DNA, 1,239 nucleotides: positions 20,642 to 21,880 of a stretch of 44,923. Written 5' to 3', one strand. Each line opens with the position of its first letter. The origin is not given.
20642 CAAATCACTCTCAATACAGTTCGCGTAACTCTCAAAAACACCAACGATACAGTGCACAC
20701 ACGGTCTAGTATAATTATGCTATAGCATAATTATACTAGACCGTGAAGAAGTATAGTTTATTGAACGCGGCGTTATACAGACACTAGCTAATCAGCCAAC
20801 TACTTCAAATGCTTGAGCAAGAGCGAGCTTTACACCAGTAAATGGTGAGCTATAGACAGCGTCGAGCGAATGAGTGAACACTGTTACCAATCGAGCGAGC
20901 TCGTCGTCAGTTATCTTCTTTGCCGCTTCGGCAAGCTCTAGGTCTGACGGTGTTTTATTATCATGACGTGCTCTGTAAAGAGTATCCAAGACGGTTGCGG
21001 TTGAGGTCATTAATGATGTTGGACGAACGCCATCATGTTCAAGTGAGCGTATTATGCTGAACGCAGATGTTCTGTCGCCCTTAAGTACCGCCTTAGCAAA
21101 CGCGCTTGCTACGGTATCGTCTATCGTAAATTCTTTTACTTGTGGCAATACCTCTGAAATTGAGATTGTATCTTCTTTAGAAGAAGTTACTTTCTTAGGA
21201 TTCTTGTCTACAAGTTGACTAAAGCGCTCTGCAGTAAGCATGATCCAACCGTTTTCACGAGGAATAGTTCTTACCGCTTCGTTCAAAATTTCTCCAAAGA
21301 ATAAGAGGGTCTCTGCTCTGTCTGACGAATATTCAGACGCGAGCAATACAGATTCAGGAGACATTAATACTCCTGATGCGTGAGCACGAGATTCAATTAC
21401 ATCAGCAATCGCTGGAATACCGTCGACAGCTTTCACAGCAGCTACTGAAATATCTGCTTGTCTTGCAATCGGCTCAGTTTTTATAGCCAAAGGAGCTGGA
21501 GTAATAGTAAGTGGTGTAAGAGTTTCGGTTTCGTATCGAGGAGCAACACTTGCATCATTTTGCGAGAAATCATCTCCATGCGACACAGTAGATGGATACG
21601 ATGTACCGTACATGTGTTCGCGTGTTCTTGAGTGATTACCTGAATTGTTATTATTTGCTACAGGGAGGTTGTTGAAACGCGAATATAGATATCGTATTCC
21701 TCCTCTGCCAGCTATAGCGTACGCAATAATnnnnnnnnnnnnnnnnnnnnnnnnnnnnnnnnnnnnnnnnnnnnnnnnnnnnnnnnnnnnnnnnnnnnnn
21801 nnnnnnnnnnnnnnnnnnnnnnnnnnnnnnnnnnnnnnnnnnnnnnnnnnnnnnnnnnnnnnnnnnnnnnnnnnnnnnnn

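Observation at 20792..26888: Tightly packed sortase operon whose two partners fit no described sortase-locus type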

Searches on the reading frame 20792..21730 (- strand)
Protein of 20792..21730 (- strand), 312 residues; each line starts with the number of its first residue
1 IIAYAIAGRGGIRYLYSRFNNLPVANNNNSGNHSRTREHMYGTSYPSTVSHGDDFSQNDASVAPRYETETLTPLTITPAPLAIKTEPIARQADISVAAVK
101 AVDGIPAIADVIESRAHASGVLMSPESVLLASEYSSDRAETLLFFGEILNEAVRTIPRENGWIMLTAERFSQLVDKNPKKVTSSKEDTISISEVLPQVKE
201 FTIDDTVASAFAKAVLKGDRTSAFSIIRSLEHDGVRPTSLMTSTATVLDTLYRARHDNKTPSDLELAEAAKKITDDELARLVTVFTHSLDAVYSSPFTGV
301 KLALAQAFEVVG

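Call 13: find_homologous_proteins(query=window:20792-21730:-)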
Query window:20792-21730:- (312 aa): 14 proteins with E <= 0.001 among 4119 candidates.
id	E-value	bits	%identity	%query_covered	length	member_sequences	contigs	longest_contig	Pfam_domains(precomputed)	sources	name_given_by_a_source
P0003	2.7e-77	278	48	100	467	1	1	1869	-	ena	-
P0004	5.5e-64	235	43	100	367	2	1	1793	-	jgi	jgi:hypothetical protein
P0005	1.5e-63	233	44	99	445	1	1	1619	-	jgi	jgi:hypothetical protein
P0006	1.1e-61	227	43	100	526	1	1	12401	-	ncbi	-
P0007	1.1e-61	227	50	83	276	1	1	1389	-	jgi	jgi:hypothetical protein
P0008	3.2e-61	225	49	76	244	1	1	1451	-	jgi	jgi:hypothetical protein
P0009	3.8e-61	225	45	100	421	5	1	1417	-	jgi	jgi:hypothetical protein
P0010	1.4e-60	223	50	77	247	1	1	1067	-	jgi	jgi:hypothetical protein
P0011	2.0e-60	223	45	99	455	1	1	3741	-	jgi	jgi:hypothetical protein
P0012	5.3e-54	202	41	97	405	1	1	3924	-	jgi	jgi:hypothetical protein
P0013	2.6e-45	173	53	58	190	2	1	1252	-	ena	-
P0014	9.3e-45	171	45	68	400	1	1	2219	-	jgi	jgi:hypothetical protein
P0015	6.7e-41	159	44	71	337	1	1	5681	-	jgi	jgi:hypothetical protein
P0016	2.4e-38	150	39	74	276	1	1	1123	-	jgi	jgi:hypothetical protein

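Call 16: find_encoding_contigs(protein=P0006, flank=10000)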
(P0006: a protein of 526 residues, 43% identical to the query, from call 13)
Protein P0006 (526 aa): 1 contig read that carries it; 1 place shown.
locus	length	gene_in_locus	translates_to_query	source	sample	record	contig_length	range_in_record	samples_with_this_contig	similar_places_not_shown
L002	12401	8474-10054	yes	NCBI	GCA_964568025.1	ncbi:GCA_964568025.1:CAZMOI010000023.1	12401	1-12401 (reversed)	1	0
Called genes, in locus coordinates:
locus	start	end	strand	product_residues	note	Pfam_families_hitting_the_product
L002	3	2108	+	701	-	?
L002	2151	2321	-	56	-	-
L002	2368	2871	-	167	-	-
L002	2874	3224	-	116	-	PF07705:CARDB (weak)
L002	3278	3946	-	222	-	-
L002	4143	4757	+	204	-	PF04203:Sortase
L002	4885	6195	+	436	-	-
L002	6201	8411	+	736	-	-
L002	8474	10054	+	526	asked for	-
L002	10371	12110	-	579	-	PF00587:tRNA-synt_2b, PF03129:HGTP_anticodon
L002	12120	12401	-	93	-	?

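Call 17: find_encoding_contigs(protein=P0015, flank=6000)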
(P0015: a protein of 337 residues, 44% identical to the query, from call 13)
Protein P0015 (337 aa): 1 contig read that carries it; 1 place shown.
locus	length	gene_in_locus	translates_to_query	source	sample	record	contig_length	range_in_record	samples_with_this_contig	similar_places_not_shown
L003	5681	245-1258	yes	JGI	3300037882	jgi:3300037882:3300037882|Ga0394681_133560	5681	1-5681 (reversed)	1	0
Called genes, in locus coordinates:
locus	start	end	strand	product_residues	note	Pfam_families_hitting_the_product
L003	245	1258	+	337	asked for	-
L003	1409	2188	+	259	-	-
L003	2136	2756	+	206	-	-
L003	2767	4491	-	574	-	PF07973:tRNA_SAD (weak), PF00587:tRNA-synt_2b, PF03129:HGTP_anticodon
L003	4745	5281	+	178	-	-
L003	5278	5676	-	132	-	PF01336:tRNA_anti-codon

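Call 21: find_related_loci(query=A1, collection=genome_contigs, flank=10000)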
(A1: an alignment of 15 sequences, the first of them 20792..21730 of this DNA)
Query A1 (312 aa) in genome_contigs; peptide patterns used: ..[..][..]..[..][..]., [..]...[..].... (x = any residue, [..] = any of these).
88 stretches matched a pattern; 38 encode a relative of the query (tblastn E <= 1e-3); 37 distinct loci.
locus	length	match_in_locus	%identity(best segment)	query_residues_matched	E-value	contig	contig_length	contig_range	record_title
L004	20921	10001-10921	51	1-312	3e-89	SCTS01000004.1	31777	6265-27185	MAG: Patescibacteria group bacterium isolate FW305_bin.14 FW305_bin.14-15191, whole genome shotgun sequence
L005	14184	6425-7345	50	1-312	4e-87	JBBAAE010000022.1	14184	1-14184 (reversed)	MAG: Candidatus Paceibacterota bacterium isolate SO_2017_GW3_33 scaffold_2202_c1_OW296A_2017, whole genome shotgun seque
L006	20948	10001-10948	50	1-312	1e-86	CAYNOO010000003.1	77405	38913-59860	MAG TPA_asm: uncultured Candidatus Saccharibacteria bacterium isolate SRP193066_co1_20 genome assembly, contig: NODE_361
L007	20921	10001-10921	49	1-312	3e-86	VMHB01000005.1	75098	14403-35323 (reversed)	MAG: Parcubacteria group bacterium Greene0714_7 Greene07147_scaffold_553, whole genome shotgun sequence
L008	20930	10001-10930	50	3-312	6e-86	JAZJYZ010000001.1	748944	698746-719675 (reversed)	MAG: Patescibacteria group bacterium isolate ADI_H2L1_1_122_18_3-bin003_1 ADIH2L11_B003_1_000000000001, whole genome sho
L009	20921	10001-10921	49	1-312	2e-85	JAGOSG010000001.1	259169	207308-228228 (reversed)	MAG: Candidatus Paceibacterota bacterium isolate Gw_Eff_bin_311 Gw_Eff_28_length_259169_cov_23.372909, whole genome shot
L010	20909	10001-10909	47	1-312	6e-82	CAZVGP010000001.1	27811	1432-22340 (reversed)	MAG TPA_asm: uncultured Candidatus Saccharibacteria bacterium isolate SRP269290_co8_15 genome assembly, contig: NODE_212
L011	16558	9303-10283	46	1-312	2e-76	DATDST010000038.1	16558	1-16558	MAG TPA_asm: Candidatus Paceibacterota bacterium isolate SMAG_U8010 k141_508882, whole genome shotgun sequence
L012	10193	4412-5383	45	1-312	4e-74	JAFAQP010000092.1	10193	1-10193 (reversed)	MAG: Patescibacteria group bacterium isolate CP_BM_ER_67 BM_ER_k147_10001934, whole genome shotgun sequence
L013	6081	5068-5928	45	1-312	1e-73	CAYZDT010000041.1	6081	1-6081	MAG TPA_asm: uncultured Candidatus Saccharibacteria bacterium isolate binchicken_co128_363 genome assembly, contig: NODE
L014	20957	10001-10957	43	1-312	4e-73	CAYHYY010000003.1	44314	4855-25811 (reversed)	MAG TPA_asm: uncultured Candidatus Saccharibacteria bacterium isolate ERP119705_co16_438 genome assembly, contig: NODE_5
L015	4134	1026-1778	50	78-312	3e-72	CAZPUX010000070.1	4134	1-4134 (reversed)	MAG TPA_asm: uncultured Candidatus Saccharibacteria bacterium isolate SRP193066_co2_430 genome assembly, contig: NODE_11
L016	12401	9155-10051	43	1-312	9e-72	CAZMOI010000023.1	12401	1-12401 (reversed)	MAG TPA_asm: uncultured Candidatus Saccharibacteria bacterium isolate binchicken_co266_262 genome assembly, contig: NODE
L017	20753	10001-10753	52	72-312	9e-70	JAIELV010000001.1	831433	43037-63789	MAG: Patescibacteria group bacterium isolate co.spades.CONCOCT.1kb_121 c_000000000001, whole genome shotgun sequence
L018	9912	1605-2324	53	74-312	3e-69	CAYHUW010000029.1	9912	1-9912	MAG TPA_asm: uncultured Candidatus Saccharibacteria bacterium isolate ERP119705_co17_1001 genome assembly, contig: NODE_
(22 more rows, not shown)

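Call 29: predict_structure(alignment_id=A1)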
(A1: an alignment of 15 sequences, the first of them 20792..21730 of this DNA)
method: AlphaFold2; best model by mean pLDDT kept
length: 312 residues; sequences in the alignment: 15
mean_pLDDT: 73.7   pTM: 0.41
mean pLDDT of the five models: 73.7, 71.5, 71.4, 68.7, 66.9
residues with pLDDT >= 90: 155; 70-90: 26; 50-70: 43; < 50: 88
segments of 3 or more residues with pLDDT < 50: 21-47, 49-72, 84-97, 181-199
pLDDT, mean of each block of 10 residues (from residue 1): 59 57 39 44 46 38 42 50 47 46 79 93 94 89 93 94 94 79 41 42 85 97 96 91 95 95 94 96 90 80 95 92
secondary structure, 60 per line:
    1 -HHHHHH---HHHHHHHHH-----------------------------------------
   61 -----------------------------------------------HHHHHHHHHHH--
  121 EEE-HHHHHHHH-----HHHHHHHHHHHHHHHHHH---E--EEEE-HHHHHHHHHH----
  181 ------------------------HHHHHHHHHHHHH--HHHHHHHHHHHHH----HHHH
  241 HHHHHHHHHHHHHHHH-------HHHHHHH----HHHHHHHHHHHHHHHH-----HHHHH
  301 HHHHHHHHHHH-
elements in order: H2-7 H11-19 H108-118 E121-123 H125-132 H138-155 E162-165 H167-176 H205-217 H220-232 H237-256 H264-270 H275-290 H296-311
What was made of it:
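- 21203..21409 (-): Tail domain A (aa 890-958), small alpha/beta-helical domain, AAA+ lid (clamp-loader domain II)-like. AF2 pLDDT is about 90 or higher (call 29).
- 20798..21118 (-): Tail domain B (aa 987-1093), six-helix domain resembling the clamp-loader collar (domain III of delta/gamma/tau). AF2 pLDDT >90 (call 29).
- On DNA polymerase III delta (HolA, TIGR01128) / clamp-loader subunit: The region N-terminal to the lid-like domain is a TM helix plus a disordered linker (call 29).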

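Call 34: fold_search(model_id=the predicted structure, library=pdb)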
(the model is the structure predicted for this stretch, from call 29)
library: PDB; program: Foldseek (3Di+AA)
matches with E <= 10: 326; with E <= 0.001: 27
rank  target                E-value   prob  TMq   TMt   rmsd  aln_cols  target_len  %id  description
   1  8vam_D                2.8e-05  1.00  0.33  0.28  11.6       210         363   12  Structure of the E. coli clamp loader bound to the beta clamp in a Semi-Open conformation (released 2024-03-27)
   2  8vap_D                3.3e-05  1.00  0.32  0.28  11.9       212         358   12  Structure of the E. coli clamp loader bound to the beta clamp in a Fully-Open conformation (released 2024-03-27)
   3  8vat_B                5.5e-05  1.00  0.32  0.27  14.9       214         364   13  Structure of the E. coli clamp loader bound to the beta clamp in a Open-RNAp/t conformation (released 2024-03-27)
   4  8giy_C                7.6e-05  1.00  0.32  0.28  12.6       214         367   12  E. coli clamp loader with closed clamp (released 2024-03-27)
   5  8var_B                7.6e-05  1.00  0.31  0.27  14.9       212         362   13  Structure of the E. coli clamp loader bound to the beta clamp in a Closed-DNA2 conformation (released 2024-03-27)
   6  8gj1_D                8.8e-05  1.00  0.33  0.28  11.4       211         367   11  E. coli clamp loader with open clamp on primed template DNA (form 2) (released 2024-03-27)
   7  8vap_C                1.1e-04  1.00  0.31  0.27  12.9       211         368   13  Structure of the E. coli clamp loader bound to the beta clamp in a Fully-Open conformation (released 2024-03-27)
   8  8giy_D                1.2e-04  1.00  0.33  0.29  11.6       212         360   12  E. coli clamp loader with closed clamp (released 2024-03-27)
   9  8var_C                1.2e-04  1.00  0.32  0.27  12.8       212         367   13  Structure of the E. coli clamp loader bound to the beta clamp in a Closed-DNA2 conformation (released 2024-03-27)
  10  8gj0_D                1.4e-04  1.00  0.32  0.28  11.5       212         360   12  E. coli clamp loader with open clamp on primed template DNA (form 1) (released 2024-03-27)
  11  8vam_C                1.8e-04  1.00  0.32  0.27  12.8       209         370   12  Structure of the E. coli clamp loader bound to the beta clamp in a Semi-Open conformation (released 2024-03-27)
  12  8gj0_B                2.0e-04  1.00  0.30  0.26  15.2       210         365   12  E. coli clamp loader with open clamp on primed template DNA (form 1) (released 2024-03-27)
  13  8vaq_C                2.1e-04  1.00  0.31  0.26  13.0       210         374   13  Structure of the E. coli clamp loader bound to the beta clamp in a Closed-DNA1 conformation (released 2024-03-27)
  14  3gli_B                2.9e-04  1.00  0.31  0.27  14.9       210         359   12  Crystal Structure of the E. coli clamp loader bound to Primer-Template DNA and Psi Peptide (released 2009-05-26)
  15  3glg_C                3.0e-04  1.00  0.31  0.27  12.8       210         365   12  Crystal Structure of a Mutant (gammaT157A) E. coli Clamp Loader Bound to Primer-Template DNA (released 2009-05-26)
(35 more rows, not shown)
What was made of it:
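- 20798..21118 (-): The top 45 Foldseek PDB hits are all clamp-loader subunits, E down to 2.8e-5 (call 34).
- On DNA polymerase III delta (HolA, TIGR01128) / clamp-loader subunit: Foldseek probability 1.0, E 2.8e-5, top 45 PDB hits all clamp loaders (call 34).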

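Call 35: search_protein_families(library=ncbifam, alignment_id=A1, max_evalue=1)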
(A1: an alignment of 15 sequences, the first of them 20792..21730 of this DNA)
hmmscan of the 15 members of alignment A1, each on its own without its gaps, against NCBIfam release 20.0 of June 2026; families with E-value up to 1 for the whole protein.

A. member 1, window:20792-21730:- (312 aa): 2 families
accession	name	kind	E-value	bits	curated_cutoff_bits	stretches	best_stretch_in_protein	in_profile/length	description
TIGR01128.2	holA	equivalog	0.00073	19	80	1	189-268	182-260/316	DNA polymerase III subunit delta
TIGR02397.1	dnaX_nterm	equivalog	0.015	14.6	250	1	181-290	222-335/355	DNA polymerase III subunit gamma/tau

B. families by the number of members that match (of 15 scanned): 7 families
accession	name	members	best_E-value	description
TIGR01128.2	holA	13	6.5e-06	DNA polymerase III subunit delta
TIGR02397.1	dnaX_nterm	6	0.015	DNA polymerase III subunit gamma/tau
NF007857.0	PRK10566.1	1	0.014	esterase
TIGR03126.1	one_C_fae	1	0.037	formaldehyde-activating enzyme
NF001276.0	PRK00235.1-2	1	0.054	adenosylcobinamide-GDP ribazoletransferase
TIGR03059.1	psaOeuk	1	0.094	photosystem I protein PsaO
NF011061.0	PRK14493.1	1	0.19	molybdopterin synthase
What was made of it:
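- The tail resembles a separate known protein (calls 34, 35).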

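Call 36: search_protein_families(library=pfam, alignment_id=A1, max_evalue=1)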
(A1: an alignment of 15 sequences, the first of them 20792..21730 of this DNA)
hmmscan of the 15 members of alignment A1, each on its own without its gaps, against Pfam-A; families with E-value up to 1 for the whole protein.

A. member 1, window:20792-21730:- (312 aa): 1 family
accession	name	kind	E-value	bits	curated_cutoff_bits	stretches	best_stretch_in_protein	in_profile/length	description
PF05494.18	MlaC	-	0.13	12.5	26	1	245-300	26-81/166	MlaC protein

B. families by the number of members that match (of 15 scanned): 6 families
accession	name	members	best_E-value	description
PF19078.6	Big_12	2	0.016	Bacterial Ig-like domain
PF02368.24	Big_2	1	0.0051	Bacterial Ig-like domain (group 2)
PF10724.14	DUF2516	1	0.059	Protein of unknown function (DUF2516)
PF00962.28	A_deaminase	1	0.095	Adenosine deaminase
PF05494.18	MlaC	1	0.13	MlaC protein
PF07544.18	Med9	1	0.16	RNA polymerase II transcription mediator complex subunit 9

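Call 37: search_solved_structures(query=A1, max_evalue=10, show_alignments=2)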
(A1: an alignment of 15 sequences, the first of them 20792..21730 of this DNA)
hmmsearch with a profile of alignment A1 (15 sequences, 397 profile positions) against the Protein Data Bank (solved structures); distinct sequences matched with E-value up to 10: 0.
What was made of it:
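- Tried and rejected: A PDB sequence-profile search of the tail found nothing (call 37).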

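Call 47: search_protein_representatives(alignment_id=A1)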
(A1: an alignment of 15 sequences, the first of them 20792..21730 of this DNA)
Query: 15 sequences, 397 profile positions. Proteins with E-value up to 0.001 (for the whole library): 964; up to 1e-10: 603; up to 1e-30: 254. The best 150 are listed.
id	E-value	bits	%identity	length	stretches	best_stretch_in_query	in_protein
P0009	4.7e-182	622.0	-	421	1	1-397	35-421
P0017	4.1e-175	599.2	-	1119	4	1-397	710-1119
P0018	2.1e-172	590.2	-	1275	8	1-397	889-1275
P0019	1.4e-169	580.9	-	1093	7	2-397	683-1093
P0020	1.8e-169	580.6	-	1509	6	2-397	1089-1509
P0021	2.1e-168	577.1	-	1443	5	1-397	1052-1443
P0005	7.7e-165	565.4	-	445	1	1-396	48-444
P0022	9.0e-165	565.1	-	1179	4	1-397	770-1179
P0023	2.0e-162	557.4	-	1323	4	1-397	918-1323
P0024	4.2e-161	553.0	-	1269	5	1-396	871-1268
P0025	2.3e-159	547.3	-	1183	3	2-397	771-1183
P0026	7.6e-159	545.6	-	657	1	1-397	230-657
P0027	2.0e-157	540.9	-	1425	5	2-397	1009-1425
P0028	3.0e-155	533.8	-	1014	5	2-396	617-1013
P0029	6.4e-154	529.4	-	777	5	2-397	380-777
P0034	2.6e-149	514.2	-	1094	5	1-397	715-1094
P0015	2.4e-124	432.0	-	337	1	58-397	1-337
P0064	2.1e-102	359.8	-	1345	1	2-396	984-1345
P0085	1.3e-55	205.7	-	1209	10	5-145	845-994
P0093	6.0e-52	193.6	-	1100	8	6-125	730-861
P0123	1.3e-44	169.4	-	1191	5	191-395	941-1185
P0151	1.8e-40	155.9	-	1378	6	260-396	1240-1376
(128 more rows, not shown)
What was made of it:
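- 20792..24076 (-): 1094-aa type-I membrane surface protein and putative sortase substrate (EPO56_01715, annotated hypothetical). The family has 964 representatives at E<=1e-3 (call 47).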

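Call 50: list_cluster_members(proteins=[P0034, P0017, P0018, P0020, P0021, P0085, P0093, P0123, P0064, P0151])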
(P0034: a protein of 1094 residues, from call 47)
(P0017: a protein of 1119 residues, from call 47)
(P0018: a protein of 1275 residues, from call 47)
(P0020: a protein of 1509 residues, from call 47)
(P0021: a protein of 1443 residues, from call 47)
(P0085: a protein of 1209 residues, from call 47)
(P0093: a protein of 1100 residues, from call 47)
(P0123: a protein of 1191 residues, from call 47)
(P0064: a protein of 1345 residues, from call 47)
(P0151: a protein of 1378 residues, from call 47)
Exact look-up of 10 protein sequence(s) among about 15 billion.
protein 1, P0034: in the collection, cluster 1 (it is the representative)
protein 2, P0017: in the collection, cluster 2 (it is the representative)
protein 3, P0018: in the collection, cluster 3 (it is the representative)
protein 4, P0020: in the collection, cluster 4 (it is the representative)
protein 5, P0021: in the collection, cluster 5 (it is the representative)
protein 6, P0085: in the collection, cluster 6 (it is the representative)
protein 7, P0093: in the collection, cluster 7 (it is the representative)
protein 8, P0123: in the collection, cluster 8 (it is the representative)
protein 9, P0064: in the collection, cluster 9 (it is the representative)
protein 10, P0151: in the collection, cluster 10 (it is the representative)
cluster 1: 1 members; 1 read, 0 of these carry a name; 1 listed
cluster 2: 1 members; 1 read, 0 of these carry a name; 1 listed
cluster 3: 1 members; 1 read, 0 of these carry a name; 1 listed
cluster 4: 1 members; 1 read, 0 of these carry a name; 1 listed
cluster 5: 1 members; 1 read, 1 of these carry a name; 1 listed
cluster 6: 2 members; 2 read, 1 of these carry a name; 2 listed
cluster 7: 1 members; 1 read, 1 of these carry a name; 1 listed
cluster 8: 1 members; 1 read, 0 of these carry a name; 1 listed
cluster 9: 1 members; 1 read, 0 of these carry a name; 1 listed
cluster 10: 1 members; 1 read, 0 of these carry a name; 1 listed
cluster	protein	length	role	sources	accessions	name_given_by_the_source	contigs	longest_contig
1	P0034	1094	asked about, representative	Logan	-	-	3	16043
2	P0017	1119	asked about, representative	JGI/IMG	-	-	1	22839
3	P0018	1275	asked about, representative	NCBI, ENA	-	-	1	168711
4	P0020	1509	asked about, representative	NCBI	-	-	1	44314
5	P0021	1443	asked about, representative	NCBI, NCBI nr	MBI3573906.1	hypothetical protein HY090_02550 [Candidatus Kaiserbacteria bacterium] | hypothetical protein [Candidatus Kaiserbacteria bacterium]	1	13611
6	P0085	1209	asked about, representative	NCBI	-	-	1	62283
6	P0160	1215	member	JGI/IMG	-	hypothetical protein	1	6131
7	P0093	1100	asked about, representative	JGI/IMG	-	hypothetical protein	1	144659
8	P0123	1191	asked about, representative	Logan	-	-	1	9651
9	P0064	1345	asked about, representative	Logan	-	-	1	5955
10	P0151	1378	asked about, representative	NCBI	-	-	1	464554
